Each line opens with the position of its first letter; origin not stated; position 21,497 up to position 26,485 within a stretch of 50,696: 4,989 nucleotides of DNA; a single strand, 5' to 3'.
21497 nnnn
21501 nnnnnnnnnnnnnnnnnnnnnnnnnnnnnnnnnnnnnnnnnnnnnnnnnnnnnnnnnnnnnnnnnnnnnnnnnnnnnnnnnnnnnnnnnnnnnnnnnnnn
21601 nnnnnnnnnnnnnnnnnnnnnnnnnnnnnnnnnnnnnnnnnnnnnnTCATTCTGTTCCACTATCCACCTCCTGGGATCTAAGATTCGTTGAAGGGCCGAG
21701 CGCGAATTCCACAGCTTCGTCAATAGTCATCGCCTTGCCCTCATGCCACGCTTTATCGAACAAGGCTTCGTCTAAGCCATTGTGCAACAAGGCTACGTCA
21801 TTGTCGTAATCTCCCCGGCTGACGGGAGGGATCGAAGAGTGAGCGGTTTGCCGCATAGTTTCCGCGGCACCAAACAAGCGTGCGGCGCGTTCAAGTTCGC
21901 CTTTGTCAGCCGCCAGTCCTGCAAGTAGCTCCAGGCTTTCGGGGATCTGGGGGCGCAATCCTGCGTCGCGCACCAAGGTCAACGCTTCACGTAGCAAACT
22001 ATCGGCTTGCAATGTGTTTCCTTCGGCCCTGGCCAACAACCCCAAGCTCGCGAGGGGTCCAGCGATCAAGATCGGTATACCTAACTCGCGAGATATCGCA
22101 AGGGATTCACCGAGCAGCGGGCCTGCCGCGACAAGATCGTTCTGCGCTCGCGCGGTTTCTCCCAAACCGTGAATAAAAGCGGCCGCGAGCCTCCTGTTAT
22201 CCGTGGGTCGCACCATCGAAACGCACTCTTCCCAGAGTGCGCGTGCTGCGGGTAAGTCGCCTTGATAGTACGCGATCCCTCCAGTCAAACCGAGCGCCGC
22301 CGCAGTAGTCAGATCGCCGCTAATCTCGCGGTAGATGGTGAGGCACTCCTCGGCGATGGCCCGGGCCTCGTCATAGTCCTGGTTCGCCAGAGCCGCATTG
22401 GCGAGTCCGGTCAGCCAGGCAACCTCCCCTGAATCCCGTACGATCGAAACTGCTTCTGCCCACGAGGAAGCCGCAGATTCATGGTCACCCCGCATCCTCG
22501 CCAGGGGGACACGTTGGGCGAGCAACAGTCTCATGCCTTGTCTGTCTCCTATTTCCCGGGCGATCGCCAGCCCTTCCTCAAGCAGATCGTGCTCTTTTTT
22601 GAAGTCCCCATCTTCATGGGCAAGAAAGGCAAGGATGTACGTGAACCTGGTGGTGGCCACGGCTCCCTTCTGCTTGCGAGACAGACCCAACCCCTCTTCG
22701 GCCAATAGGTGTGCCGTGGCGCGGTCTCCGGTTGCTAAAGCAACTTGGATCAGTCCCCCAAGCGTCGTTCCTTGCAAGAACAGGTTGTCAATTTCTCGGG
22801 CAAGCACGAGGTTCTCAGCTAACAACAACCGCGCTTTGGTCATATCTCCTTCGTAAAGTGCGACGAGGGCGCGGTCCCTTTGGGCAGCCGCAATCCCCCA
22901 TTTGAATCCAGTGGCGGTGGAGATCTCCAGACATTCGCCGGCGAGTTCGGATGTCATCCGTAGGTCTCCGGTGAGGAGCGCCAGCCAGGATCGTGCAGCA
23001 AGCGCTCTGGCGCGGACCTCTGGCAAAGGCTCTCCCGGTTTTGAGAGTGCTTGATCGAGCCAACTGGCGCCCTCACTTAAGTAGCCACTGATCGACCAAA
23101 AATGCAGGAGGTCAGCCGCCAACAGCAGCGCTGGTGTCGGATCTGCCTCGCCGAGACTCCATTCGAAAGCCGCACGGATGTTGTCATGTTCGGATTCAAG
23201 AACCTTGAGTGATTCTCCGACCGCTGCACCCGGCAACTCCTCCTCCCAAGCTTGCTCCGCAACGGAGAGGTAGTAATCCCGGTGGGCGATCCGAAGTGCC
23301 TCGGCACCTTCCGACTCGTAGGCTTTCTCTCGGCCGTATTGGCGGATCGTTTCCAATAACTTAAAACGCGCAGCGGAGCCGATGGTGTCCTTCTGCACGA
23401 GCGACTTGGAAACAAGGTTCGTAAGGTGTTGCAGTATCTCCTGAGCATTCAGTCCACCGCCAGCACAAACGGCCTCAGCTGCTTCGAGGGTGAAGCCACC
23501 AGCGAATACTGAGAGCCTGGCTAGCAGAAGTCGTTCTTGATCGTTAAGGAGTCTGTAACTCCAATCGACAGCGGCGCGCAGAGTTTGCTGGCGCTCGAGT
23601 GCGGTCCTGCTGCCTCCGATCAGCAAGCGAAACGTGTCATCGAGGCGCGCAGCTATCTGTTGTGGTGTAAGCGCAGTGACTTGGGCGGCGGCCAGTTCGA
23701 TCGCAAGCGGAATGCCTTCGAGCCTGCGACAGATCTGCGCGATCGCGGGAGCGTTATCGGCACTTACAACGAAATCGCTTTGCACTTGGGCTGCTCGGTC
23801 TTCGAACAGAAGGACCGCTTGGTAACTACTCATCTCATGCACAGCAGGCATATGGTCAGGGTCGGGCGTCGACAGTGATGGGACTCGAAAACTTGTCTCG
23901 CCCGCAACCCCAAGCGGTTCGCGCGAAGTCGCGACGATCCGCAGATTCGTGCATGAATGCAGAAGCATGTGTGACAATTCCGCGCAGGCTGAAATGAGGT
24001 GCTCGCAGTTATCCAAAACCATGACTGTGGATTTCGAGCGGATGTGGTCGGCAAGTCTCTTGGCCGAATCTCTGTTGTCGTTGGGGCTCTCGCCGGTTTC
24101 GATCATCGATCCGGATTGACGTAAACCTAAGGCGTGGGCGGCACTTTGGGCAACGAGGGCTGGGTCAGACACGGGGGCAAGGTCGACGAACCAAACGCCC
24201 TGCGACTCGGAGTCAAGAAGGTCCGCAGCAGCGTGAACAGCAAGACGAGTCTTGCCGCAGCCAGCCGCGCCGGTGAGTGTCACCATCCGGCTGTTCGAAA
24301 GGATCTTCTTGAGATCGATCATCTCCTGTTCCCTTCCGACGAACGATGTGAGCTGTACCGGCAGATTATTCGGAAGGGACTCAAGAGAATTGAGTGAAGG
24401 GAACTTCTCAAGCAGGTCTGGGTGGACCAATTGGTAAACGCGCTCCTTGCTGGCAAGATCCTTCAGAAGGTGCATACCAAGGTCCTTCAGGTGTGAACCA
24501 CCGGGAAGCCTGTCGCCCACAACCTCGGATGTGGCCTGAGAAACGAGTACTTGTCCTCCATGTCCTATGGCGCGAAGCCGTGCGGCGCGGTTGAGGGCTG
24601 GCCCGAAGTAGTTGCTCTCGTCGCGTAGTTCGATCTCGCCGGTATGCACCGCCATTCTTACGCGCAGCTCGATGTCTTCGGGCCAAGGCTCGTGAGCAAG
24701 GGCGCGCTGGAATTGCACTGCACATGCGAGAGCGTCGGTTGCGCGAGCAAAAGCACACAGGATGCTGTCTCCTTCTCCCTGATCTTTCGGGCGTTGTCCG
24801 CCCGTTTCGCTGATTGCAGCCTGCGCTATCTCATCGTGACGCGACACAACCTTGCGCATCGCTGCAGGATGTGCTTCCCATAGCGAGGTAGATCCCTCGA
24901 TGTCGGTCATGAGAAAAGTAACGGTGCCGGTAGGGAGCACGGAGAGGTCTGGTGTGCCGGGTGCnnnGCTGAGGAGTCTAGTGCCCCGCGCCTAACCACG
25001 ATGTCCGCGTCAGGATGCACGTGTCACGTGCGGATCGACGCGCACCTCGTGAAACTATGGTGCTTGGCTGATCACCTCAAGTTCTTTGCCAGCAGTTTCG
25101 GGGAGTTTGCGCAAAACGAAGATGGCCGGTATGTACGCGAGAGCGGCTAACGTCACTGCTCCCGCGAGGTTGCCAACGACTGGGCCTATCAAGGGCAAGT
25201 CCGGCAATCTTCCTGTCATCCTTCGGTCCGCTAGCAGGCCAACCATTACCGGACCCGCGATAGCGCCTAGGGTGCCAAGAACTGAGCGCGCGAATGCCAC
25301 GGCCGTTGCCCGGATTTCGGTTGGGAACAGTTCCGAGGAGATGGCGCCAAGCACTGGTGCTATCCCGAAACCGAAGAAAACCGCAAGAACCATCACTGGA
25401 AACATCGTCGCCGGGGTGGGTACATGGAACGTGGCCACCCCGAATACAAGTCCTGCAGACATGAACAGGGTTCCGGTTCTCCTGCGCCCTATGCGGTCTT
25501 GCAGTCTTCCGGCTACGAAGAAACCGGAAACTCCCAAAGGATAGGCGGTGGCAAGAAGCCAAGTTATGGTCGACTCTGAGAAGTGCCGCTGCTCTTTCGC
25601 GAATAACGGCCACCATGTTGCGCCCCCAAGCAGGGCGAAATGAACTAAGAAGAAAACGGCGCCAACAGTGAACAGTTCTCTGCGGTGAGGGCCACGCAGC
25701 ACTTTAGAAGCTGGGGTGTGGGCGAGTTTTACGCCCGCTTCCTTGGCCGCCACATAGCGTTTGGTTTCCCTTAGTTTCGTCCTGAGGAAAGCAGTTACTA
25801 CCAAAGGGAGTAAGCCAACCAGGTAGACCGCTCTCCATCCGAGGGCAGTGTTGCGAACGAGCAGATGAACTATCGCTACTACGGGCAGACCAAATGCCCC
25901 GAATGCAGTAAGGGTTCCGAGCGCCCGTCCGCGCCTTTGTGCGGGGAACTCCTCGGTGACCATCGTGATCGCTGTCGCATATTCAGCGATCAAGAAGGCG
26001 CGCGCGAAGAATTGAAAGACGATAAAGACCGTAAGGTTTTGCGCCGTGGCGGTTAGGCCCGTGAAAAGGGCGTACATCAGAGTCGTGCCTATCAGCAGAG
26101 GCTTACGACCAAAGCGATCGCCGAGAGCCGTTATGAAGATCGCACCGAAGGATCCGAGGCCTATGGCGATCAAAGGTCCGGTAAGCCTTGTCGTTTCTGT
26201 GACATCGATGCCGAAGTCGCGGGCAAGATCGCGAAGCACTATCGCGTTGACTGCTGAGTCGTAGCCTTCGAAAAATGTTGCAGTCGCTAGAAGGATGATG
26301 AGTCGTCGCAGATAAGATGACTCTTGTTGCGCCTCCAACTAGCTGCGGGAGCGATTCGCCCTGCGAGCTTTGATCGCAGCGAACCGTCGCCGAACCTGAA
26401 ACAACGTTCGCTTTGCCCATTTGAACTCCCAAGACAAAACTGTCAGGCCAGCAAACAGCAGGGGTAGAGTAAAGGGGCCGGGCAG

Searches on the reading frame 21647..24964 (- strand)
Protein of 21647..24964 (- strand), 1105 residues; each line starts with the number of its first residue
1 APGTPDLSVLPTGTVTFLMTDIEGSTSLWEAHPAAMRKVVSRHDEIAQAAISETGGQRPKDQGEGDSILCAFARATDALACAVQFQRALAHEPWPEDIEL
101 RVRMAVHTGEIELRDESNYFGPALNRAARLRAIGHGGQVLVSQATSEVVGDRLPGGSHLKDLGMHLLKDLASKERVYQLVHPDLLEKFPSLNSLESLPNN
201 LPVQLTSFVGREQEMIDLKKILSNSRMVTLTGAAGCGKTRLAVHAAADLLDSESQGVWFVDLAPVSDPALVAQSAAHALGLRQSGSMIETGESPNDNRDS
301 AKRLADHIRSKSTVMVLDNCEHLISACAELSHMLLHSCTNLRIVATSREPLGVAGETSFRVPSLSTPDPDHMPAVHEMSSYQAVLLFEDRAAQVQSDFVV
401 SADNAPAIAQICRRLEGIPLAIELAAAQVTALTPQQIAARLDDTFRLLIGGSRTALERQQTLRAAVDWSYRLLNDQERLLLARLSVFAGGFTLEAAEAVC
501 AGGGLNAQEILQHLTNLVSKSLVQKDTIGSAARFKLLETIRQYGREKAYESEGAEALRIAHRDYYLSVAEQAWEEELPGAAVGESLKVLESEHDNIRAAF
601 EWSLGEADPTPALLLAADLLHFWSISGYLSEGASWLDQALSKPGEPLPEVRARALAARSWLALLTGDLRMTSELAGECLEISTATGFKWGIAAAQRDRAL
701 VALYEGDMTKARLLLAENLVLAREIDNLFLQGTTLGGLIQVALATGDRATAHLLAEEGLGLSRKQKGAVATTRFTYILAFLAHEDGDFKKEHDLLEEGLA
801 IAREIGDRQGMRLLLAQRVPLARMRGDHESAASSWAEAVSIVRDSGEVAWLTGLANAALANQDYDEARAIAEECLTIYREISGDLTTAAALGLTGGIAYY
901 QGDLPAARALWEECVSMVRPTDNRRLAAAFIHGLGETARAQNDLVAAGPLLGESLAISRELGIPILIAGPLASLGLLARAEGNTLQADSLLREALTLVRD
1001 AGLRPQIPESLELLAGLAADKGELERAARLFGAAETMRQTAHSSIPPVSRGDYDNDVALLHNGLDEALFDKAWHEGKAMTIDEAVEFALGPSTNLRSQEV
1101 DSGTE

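Call 97: search_protein_families(library=pfam, proteins=[window:21647-24964:-], max_evalue=0.00001)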
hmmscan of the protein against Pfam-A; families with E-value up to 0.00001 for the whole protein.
window:21647-24964:- (1105 aa): 7 families
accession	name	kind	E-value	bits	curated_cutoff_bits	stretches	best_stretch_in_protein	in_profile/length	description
PF17874.7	TPR_MalT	-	3.2e-21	76.4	45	2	855-1045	8-198/336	MalT-like TPR region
PF13424.12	TPR_12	-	1.3e-16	61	30.1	1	850-917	4-74/77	Tetratricopeptide repeat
PF13401.12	AAA_22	-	4.9e-09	37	27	1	224-340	4-115/130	AAA domain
PF00211.25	Guanylate_cyc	-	7.2e-09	35.9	21.9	1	11-159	5-162/183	Adenylate and Guanylate cyclase catalytic domain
PF13374.12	TPR_10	-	2e-08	34.4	27.5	0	850-884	4-38/42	Tetratricopeptide repeat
PF20703.3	nSTAND1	-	2.5e-07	31.1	27.1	1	207-349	15-161/379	Novel STAND NTPase 1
PF13191.12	AAA_16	-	5.5e-07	30.7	32.6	1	208-335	2-156/167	AAA ATPase domain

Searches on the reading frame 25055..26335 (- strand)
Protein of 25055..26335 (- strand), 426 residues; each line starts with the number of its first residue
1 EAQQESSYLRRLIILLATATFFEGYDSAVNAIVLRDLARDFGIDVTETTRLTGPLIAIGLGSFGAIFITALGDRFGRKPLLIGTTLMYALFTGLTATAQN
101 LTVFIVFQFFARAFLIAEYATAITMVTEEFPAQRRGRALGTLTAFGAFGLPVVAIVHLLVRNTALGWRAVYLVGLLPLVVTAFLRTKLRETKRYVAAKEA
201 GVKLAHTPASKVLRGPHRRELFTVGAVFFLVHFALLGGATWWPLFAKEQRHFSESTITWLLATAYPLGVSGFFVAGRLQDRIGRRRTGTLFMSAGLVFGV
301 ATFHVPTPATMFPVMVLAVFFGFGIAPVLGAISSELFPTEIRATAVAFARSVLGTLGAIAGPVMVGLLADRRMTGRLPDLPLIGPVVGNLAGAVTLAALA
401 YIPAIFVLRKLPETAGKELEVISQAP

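Call 97: search_protein_families(library=pfam, proteins=[window:25055-26335:-], max_evalue=0.00001)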
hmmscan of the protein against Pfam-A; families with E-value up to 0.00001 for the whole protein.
window:25055-26335:- (426 aa): 4 families
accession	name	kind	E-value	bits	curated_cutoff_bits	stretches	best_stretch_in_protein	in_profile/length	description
PF07690.21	MFS_1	-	2.9e-49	168.3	33.4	2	16-362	1-347/347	Major Facilitator Superfamily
PF00083.30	Sugar_tr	-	6.9e-27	94.9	22.3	2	14-199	3-202/452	Sugar (and other) transporter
PF12832.13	MFS_1_like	-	8.7e-07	28.7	25.2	0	67-145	266-345/373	MFS_1 like family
PF13347.12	MFS_2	-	2.9e-06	26.6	27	1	142-329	145-334/427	MFS/sugar transport protein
